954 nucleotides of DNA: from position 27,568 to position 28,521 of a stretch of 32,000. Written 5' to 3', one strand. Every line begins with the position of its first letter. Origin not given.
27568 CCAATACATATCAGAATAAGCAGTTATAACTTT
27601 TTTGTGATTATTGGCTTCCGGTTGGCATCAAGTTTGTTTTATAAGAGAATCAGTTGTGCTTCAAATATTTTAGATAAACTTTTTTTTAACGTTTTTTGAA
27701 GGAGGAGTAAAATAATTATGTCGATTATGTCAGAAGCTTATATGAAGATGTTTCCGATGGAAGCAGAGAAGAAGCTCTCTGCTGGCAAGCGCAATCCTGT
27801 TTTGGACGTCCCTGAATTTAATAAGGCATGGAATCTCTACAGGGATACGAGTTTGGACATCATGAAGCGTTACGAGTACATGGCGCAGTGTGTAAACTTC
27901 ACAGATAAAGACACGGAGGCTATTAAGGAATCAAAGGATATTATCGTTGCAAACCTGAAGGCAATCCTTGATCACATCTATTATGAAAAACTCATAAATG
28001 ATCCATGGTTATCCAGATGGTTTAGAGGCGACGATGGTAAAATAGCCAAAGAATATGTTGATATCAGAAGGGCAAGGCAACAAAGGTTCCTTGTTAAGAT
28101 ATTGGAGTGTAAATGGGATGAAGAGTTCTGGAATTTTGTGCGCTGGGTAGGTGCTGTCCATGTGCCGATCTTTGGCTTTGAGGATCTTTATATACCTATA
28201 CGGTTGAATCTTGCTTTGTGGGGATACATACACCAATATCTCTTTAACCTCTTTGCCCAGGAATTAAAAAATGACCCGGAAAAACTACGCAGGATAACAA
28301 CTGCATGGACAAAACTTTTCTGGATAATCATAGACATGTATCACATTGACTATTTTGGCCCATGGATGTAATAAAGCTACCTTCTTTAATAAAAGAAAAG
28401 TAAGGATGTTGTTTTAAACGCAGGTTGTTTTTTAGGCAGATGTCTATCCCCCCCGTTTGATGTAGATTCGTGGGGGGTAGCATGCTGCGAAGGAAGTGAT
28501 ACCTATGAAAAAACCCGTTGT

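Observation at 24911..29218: Sigma-54 two-component module apparently driving a stand-alone protoglobin, a ferredoxin and a REC-only decoy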

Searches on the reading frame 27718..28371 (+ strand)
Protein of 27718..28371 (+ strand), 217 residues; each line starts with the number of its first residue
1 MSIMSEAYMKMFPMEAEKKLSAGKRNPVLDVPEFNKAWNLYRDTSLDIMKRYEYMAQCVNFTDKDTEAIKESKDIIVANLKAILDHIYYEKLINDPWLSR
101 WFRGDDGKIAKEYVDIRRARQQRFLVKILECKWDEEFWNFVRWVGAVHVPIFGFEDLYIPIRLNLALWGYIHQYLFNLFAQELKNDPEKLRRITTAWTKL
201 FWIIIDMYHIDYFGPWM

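Call 3: search_protein_families(library=pfam, proteins=[window:27718-28371:+], max_evalue=0.01)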
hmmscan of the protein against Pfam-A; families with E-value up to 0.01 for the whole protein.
window:27718-28371:+ (217 aa): 1 family
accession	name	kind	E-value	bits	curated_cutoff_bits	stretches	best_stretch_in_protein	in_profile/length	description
PF11563.14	Protoglobin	-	3.5e-23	82.8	25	1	50-206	3-146/158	Protoglobin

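Call 6: search_solved_structures(query=window:27718-28371:+, max_evalue=1, show_alignments=3)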
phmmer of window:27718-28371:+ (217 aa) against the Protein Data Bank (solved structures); distinct sequences matched with E-value up to 1: 17.
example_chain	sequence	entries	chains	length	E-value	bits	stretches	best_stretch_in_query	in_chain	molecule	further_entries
3zom_A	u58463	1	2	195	0.0017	21.4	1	54-209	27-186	PROTOGLOBIN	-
3zol_A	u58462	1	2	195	0.0019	21.3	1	54-201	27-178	PROTOGLOBIN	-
3zjj_A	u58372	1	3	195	0.0024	21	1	54-201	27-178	PROTOGLOBIN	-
3r0g_A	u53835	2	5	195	0.0025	20.9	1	54-207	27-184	Methanosarcina acetivorans protoglobin | PROTOGLOBIN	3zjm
3zh0_A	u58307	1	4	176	0.0029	20.7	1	54-202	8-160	PROTOGLOBIN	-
2veb_A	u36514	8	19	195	0.0035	20.4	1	54-155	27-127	PROTOGLOBIN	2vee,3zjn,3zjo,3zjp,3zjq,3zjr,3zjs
3zjh_A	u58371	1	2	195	0.0036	20.4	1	53-155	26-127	PROTOGLOBIN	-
3zjl_A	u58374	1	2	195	0.0043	20.1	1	53-150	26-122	PROTOGLOBIN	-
7ute_A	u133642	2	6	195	0.022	17.8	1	52-200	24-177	Protogloblin ApPgb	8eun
3qzz_A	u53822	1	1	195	0.022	17.8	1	54-155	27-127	Methanosarcina acetivorans protoglobin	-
8eum_A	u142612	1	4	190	0.023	17.7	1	52-200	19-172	Protogloblin ApPgb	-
3qzx_A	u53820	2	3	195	0.042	16.9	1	53-155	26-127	Methanosarcina acetivorans protoglobin | PROTOGLOBIN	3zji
7d0j_O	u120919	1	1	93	0.057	16.5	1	148-213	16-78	Photosystem I subunit O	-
7dz7_O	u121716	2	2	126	0.093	15.8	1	143-213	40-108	Photosystem I subunit O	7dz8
5ohe_A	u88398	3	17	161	0.17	14.9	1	121-201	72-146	Globin-coupled histidine kinase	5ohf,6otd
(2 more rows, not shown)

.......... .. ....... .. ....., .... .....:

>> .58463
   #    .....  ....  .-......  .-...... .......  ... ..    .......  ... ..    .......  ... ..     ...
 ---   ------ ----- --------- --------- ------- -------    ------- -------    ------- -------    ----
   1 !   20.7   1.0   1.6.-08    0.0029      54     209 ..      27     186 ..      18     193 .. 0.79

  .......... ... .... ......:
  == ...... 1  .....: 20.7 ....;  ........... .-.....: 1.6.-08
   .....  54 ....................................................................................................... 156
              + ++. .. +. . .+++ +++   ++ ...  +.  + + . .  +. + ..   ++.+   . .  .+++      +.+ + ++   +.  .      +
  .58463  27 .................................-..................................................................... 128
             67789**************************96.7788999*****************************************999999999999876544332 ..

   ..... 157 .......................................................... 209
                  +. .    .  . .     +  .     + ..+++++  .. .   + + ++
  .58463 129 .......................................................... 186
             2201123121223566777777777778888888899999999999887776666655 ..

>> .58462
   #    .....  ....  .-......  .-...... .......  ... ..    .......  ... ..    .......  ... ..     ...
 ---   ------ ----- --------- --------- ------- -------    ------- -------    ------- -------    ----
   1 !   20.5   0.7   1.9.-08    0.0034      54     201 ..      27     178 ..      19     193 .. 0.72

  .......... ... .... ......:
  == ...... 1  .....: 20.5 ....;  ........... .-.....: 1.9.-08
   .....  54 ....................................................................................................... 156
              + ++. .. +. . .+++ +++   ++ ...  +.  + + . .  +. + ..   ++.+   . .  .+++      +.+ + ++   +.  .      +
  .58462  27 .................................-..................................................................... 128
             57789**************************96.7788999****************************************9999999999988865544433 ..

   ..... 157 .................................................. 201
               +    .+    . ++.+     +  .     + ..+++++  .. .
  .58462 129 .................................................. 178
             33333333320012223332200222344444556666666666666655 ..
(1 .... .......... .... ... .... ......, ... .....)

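Call 8: find_homologous_proteins(query=window:27718-28371:+)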
Query window:27718-28371:+ (217 aa): 49 proteins with E <= 0.001 among 158 candidates.
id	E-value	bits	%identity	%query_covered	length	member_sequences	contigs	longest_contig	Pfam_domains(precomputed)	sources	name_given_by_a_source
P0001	4.7e-137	473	93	100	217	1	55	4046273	PF11563.15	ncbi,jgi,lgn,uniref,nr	ncbi:MAG: hypothetical protein DCC43_06560 [Candidatus Brocadia sp.]|jgi:Protoglobin.|uniref:Globin-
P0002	1.5e-136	472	93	100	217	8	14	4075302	PF11563.15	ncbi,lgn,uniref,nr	ncbi:MAG: hypothetical protein AYP45_04715 [Candidatus Brocadia carolinensis]|uniref:Globin-sensor d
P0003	5.0e-136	470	92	100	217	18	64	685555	PF11563.15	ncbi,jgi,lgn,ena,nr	ncbi:Protoglobin [Candidatus Brocadiaceae bacterium B188]|nr:protoglobin family protein [Candidatus 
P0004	7.4e-135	466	92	100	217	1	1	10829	PF11563.15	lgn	-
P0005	3.9e-133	460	89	100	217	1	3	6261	PF11563.15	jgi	jgi:hypothetical protein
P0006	7.8e-132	456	88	100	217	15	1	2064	PF11563.15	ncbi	ncbi:MAG: protoglobin family protein [Candidatus Scalindua sediminis]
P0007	2.7e-131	454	87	100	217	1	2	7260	PF11563.15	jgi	jgi:hypothetical protein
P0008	3.4e-129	447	87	100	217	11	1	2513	PF11563.15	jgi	jgi:hypothetical protein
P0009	2.9e-126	438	84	100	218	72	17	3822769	PF11563.15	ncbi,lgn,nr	ncbi:MAG: protoglobin family protein [Candidatus Jettenia sp.]|nr:MAG: protoglobin family protein [C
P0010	8.4e-124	430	83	100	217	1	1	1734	PF11563.15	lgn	-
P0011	1.5e-122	426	81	100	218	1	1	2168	PF11563.15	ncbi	-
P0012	2.1e-122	425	81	100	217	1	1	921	PF11563.15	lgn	-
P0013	1.1e-121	423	81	99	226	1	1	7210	PF11563.15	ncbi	ncbi:MAG: protoglobin family protein, partial [Candidatus Brocadiales bacterium]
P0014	3.0e-121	422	81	99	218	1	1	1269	PF11563.15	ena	-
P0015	3.8e-121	421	81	99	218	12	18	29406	PF11563.15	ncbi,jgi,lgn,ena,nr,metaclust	ncbi:MAG: hypothetical protein A3G17_03455 [Planctomycetes bacterium RIFCSPLOWO2_12_FULL_50_35]|nr:M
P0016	5.2e-121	421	81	99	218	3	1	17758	PF11563.15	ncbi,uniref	ncbi:MAG TPA: protoglobin family protein [Candidatus Avalokitesvara rifleensis]|uniref:protoglobin f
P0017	1.4e-119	416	79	100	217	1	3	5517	PF11563.15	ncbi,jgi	ncbi:MAG: protoglobin family protein [Planctomycetota bacterium]|jgi:hypothetical protein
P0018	2.8e-119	415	78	100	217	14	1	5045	PF11563.15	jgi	jgi:hypothetical protein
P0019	3.4e-119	415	79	100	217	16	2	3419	PF11563.15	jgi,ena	jgi:hypothetical protein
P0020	7.2e-119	414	80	99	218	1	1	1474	PF11563.15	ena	-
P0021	9.5e-119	413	79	100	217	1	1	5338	PF11563.15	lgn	-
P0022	1.5e-118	413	79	100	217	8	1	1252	PF11563.15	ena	-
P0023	1.7e-118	413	77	100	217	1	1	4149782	PF11563.15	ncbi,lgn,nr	ncbi:MAG: protoglobin family protein [Candidatus Scalindua sp.]|nr:protoglobin family protein [Candi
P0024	2.9e-118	412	79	100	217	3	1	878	PF11563.15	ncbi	-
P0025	8.4e-118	410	78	98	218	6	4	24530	PF11563.15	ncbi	ncbi:MAG: protoglobin family protein [Candidatus Brocadiales bacterium]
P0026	9.9e-118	410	77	100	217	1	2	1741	PF11563.15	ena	-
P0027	1.3e-117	410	79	100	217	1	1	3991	PF11563.15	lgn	-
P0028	2.3e-117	409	77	100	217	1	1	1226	PF11563.15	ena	-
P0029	3.4e-117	408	83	95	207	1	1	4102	PF11563.15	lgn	-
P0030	5.0e-117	408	77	100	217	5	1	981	PF11563.15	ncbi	-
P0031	5.1e-117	408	77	100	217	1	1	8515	PF11563.15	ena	-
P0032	8.3e-117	407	77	100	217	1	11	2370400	PF11563.15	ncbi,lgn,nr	ncbi:MAG: hypothetical protein D8M57_02090 [Candidatus Scalindua sp. AMX11]|nr:MAG: hypothetical pro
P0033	8.4e-117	407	95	86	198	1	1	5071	PF11563.15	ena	-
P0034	1.9e-116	406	76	100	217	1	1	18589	PF11563.15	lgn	-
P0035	2.2e-116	406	77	100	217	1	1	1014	PF11563.15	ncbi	-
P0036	3.5e-116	405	76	100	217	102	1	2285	PF11563.15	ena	-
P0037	6.5e-116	404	76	100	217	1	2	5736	PF11563.15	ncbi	-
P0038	4.3e-115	401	76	99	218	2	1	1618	PF11563.15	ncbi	-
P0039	3.3e-113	395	76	100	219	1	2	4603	PF11563.15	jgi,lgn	-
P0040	4.7e-111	388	73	100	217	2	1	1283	PF11563.15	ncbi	-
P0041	6.2e-111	388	74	100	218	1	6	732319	PF11563.15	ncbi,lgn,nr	ncbi:MAG: protoglobin family protein [Candidatus Brocadiaceae bacterium]|nr:protoglobin family prote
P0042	1.7e-109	383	73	100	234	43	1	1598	PF11563.15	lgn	-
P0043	1.2e-105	370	70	100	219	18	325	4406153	PF11563.15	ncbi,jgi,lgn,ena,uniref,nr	ncbi:hypothetical protein KsCSTR_03340 [Candidatus Kuenenia stuttgartiensis]|jgi:hypothetical protei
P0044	2.3e-104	366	92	79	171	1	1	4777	PF11563.15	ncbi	ncbi:MAG: hypothetical protein F9K48_02965, partial [Candidatus Brocadia sp.]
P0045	3.0e-103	363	91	78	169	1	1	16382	PF11563.15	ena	-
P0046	1.7e-94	334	77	81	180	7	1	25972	PF11563.15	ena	-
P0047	7.7e-85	302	63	100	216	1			PF11563.15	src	-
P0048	8.0e-57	211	73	58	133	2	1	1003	PF11563.15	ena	-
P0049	1.4e-51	194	76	50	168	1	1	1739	PF11563.15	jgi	jgi:hypothetical protein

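Call 10: find_encoding_contigs(protein=P0043, flank=8000, max_places=2)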
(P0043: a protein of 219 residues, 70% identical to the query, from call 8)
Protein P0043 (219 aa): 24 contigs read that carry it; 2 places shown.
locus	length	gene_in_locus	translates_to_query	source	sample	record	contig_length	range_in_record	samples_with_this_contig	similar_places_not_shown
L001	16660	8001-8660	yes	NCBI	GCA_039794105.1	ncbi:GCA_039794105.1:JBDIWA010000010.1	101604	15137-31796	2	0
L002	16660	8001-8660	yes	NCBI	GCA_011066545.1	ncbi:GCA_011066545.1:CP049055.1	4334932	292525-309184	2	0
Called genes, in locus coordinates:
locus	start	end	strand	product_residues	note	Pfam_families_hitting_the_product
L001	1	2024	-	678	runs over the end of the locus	PF00381:PTS-HPr, PF05524:PEP-utilisers_N, PF00391:PEP-utilizers, PF02896:PEP-utilizers_C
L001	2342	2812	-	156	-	PF00359:PTS_EIIA_2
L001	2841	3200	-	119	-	PF02482:Ribosomal_S30AE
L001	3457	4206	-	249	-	PF18912:DZR_2, PF00156:Pribosyltran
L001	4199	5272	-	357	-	PF03739:LptF_LptG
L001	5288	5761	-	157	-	PF01288:HPPK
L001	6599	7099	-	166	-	-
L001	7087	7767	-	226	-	-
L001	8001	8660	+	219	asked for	PF11563:Protoglobin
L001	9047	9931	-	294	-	-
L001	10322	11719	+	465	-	PF01235:Na_Ala_symp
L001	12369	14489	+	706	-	PF10342:Kre9_KNH, PF00092:VWA, PF13519:VWA_2 (weak), PF13768:VWA_3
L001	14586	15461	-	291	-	PF00565:SNase, PF06514:PsbU (weak), PF12836:HHH_3, PF14520:HHH_5 (faint), PF00633:HHH (weak)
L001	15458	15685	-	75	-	-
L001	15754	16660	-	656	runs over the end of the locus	PF00270:DEAD (faint), PF04851:ResIII, PF17757:UvrB_inter, PF27431:UvrB_3rd, PF00271:Helicase_C, PF12344:UvrB, PF02151:UVR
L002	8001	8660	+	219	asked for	PF11563:Protoglobin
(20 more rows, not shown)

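Call 11: find_encoding_contigs(protein=P0023, flank=8000, max_places=2)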
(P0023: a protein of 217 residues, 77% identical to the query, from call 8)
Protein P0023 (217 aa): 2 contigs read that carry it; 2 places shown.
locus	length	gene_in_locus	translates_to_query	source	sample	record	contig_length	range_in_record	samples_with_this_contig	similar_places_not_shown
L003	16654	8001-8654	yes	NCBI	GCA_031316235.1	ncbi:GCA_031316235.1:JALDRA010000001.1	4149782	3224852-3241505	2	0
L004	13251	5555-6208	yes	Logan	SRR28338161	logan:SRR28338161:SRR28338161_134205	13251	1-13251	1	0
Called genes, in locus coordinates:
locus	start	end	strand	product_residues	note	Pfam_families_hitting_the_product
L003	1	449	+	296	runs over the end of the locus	PF03755:YicC-like_N, PF08340:YicC-like_C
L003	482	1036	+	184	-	PF00625:Guanylate_kin, PF13191:AAA_16 (weak), PF13401:AAA_22 (weak), PF20720:nSTAND3 (weak), PF13238:AAA_18 (weak), PF13671:AAA_33 (faint)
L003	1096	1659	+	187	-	PF02441:Flavoprotein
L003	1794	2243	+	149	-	PF00692:dUTPase, PF22769:DCD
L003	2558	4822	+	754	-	PF13491:FtsK_4TM, PF17854:FtsK_alpha, PF01580:FtsK_SpoIIIE, PF09397:FtsK_gamma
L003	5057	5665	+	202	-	PF01066:CDP-OH_P_transf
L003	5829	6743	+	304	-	PF01545:Cation_efflux, PF16916:ZT_dimer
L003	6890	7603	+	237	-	PF02535:Zip (weak)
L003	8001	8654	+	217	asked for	PF11563:Protoglobin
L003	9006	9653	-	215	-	PF02663:FmdE (faint)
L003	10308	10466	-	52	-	PF00590:TP_methylase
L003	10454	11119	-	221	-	PF01895:PhoU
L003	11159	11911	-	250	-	PF02463:SMC_N, PF00005:ABC_tran, PF13304:AAA_21 (weak)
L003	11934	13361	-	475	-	PF01384:PHO4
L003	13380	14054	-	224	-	PF01865:PhoU_div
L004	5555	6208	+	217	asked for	PF11563:Protoglobin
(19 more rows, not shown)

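Call 12: find_encoding_contigs(protein=P0001, flank=8000, max_places=2)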
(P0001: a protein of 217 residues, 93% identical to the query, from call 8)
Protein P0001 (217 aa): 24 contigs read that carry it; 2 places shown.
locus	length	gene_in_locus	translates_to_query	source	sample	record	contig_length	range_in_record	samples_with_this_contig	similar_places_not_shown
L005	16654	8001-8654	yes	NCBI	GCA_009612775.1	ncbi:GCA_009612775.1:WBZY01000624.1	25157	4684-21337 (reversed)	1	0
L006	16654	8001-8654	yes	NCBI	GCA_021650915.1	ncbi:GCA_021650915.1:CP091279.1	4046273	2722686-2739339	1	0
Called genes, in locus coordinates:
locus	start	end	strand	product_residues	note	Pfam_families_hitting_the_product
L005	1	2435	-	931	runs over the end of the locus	PF03200:Glyco_hydro_63 (faint), PF22422:MGH1-like_GH (weak)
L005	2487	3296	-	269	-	PF14023:Bestrophin-like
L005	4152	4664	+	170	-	-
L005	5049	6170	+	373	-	PF00989:PAS, PF13426:PAS_9, PF00512:HisKA (weak), PF02518:HATPase_c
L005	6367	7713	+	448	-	PF00072:Response_reg, PF00158:Sigma54_activat, PF01078:Mg_chelatase (faint), PF14532:Sigma54_activ_2, PF07724:AAA_2, PF07728:AAA_5, PF25601:AAA_lid_14, PF02954:HTH_8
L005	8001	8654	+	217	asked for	PF11563:Protoglobin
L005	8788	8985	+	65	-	PF13459:Fer4_15, PF13370:Fer4_13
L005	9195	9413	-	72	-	-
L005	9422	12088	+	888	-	PF12419:DUF3670, PF04851:ResIII, PF00176:SNF2-rel_dom, PF00271:Helicase_C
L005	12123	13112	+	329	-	-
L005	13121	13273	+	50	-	-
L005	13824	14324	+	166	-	PF00072:Response_reg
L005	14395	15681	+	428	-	PF07731:Cu-oxidase_2 (faint), PF07732:Cu-oxidase_3 (weak), PF00394:Cu-oxidase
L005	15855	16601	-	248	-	PF01135:PCMT, PF00398:RrnaAD (weak), PF02353:CMAS (weak), PF13489:Methyltransf_23, PF13847:Methyltransf_31, PF08241:Methyltransf_11, PF13649:Methyltransf_25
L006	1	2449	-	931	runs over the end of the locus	PF03200:Glyco_hydro_63 (weak), PF22422:MGH1-like_GH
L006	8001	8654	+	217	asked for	PF11563:Protoglobin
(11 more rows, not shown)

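Call 13: find_encoding_contigs(protein=P0009, flank=8000, max_places=2)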
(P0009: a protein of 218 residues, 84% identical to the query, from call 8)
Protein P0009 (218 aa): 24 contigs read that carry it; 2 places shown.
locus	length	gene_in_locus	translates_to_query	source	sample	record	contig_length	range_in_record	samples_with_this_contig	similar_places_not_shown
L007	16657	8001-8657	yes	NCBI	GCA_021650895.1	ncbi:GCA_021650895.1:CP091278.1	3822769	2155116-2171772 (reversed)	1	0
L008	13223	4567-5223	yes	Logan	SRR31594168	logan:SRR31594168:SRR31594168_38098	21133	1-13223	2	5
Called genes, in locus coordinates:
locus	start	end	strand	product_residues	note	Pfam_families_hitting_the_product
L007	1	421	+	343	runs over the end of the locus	PF01867:Cas_Cas1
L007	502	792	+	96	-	PF09827:CRISPR_Cas2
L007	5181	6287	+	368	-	PF00989:PAS, PF08448:PAS_4 (weak), PF13426:PAS_9, PF00512:HisKA, PF02518:HATPase_c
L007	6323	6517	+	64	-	PF00072:Response_reg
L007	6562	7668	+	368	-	PF00072:Response_reg (faint), PF00158:Sigma54_activat, PF01078:Mg_chelatase (faint), PF14532:Sigma54_activ_2, PF07724:AAA_2, PF07728:AAA_5, PF25601:AAA_lid_14, PF02954:HTH_8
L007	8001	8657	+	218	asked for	PF11563:Protoglobin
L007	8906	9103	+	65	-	PF13370:Fer4_13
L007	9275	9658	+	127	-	PF00072:Response_reg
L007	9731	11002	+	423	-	PF07731:Cu-oxidase_2 (faint), PF07732:Cu-oxidase_3, PF00394:Cu-oxidase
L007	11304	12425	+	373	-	-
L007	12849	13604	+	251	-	PF22904:NOMO1-like_2nd (faint), PF14686:fn3_3, PF13620:CarboxypepD_reg, PF13715:CarbopepD_reg_2 (weak)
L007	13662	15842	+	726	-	PF01654:Cyt_bd_oxida_I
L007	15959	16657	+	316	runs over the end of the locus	PF00034:Cytochrom_C (faint), PF13442:Cytochrome_CBB3 (faint)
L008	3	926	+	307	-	?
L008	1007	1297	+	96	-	PF09827:CRISPR_Cas2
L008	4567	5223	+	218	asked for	PF11563:Protoglobin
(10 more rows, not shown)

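Call 14: find_encoding_contigs(protein=P0003, flank=8000, max_places=2)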
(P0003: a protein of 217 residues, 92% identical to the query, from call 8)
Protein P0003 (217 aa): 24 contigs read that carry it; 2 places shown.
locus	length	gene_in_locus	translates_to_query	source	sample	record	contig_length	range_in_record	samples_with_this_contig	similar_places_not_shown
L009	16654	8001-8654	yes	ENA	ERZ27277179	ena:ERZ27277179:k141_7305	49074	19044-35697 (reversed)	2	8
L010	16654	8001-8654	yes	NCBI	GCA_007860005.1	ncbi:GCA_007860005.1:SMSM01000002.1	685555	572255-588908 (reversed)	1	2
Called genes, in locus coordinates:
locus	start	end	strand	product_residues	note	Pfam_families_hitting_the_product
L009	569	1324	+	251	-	-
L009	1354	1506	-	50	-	-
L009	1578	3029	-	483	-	PF00483:NTP_transferase, PF12804:NTP_transf_3 (weak), PF22640:ManC_GMP_beta-helix, PF01050:MannoseP_isomer, PF07883:Cupin_2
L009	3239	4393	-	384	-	PF01370:Epimerase, PF04321:RmlD_sub_bind (weak), PF16363:GDP_Man_Dehyd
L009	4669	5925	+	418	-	PF00989:PAS (weak), PF13426:PAS_9, PF00512:HisKA, PF02518:HATPase_c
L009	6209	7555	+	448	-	PF00072:Response_reg, PF00158:Sigma54_activat, PF01078:Mg_chelatase (faint), PF14532:Sigma54_activ_2, PF07724:AAA_2 (weak), PF07728:AAA_5, PF25601:AAA_lid_14, PF02954:HTH_8 (weak)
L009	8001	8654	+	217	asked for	PF11563:Protoglobin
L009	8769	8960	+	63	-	PF13459:Fer4_15 (weak), PF13370:Fer4_13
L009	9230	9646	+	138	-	PF00072:Response_reg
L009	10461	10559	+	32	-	-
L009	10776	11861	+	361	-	PF06050:HGD-D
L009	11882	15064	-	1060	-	PF00515:TPR_1 (faint), PF07719:TPR_2 (faint), PF13181:TPR_8 (faint), PF13371:TPR_9 (faint), PF13414:TPR_11 (faint), PF13428:TPR_14 (faint), PF13432:TPR_16 (faint), PF14559:TPR_19, +1 more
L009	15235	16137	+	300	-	PF01565:FAD_binding_4, PF02873:MurB_C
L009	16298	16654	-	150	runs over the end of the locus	PF04969:CS (weak), PF00011:HSP20, PF17886:ArsA_HSP20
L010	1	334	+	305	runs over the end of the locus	-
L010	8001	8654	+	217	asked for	PF11563:Protoglobin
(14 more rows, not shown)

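Call 31: search_protein_representatives(protein=window:27718-28371:+)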
Query: 217 residues. Proteins with E-value up to 0.001 (for the whole library): 58; up to 1e-10: 12; up to 1e-30: 2. The best 58 are listed.
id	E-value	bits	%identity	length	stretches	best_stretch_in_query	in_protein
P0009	9.2e-127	437.9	84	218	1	2-217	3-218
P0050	1.9e-35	139.1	28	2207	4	30-207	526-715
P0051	1.8e-26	109.7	77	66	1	1-66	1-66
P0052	7.0e-17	78.4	29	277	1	49-208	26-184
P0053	5.4e-14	68.9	28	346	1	49-208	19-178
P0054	2.1e-12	63.8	29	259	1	22-209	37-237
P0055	3.1e-12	63.2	25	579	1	47-208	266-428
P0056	1.2e-11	61.3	26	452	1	44-207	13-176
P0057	2.0e-11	60.6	26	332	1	50-208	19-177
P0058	3.1e-11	59.9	29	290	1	47-209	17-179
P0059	4.0e-11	59.6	25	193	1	49-208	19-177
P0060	5.8e-11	59.0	24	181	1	45-212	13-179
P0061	4.4e-10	56.1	26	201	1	47-201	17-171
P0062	9.3e-10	55.1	25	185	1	51-207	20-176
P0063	1.2e-09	54.7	25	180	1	54-208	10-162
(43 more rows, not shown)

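Call 32: predict_structure(alignment_id=A1)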
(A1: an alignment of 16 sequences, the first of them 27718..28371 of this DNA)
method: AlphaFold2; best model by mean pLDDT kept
length: 217 residues; sequences in the alignment: 16
mean_pLDDT: 80.4   pTM: 0.75
mean pLDDT of the five models: 80.4, 78.6, 77.3, 77.2, 76.2
residues with pLDDT >= 90: 96; 70-90: 69; 50-70: 28; < 50: 24
segments of 3 or more residues with pLDDT < 50: 149-158
pLDDT, mean of each block of 10 residues (from residue 1): 49 50 62 81 80 93 97 95 95 88 85 87 92 89 63 44 82 96 97 97 83 53
secondary structure, 60 per line:
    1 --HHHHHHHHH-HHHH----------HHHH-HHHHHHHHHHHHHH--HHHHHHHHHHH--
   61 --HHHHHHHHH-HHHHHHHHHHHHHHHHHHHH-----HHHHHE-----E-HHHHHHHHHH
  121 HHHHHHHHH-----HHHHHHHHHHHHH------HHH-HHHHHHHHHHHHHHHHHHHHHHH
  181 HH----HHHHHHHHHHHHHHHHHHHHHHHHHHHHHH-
elements in order: H3-11 H13-16 H27-30 H32-45 H48-58 H63-71 H73-92 H98-102 H111-129 H135-147 H158-182 H187-216
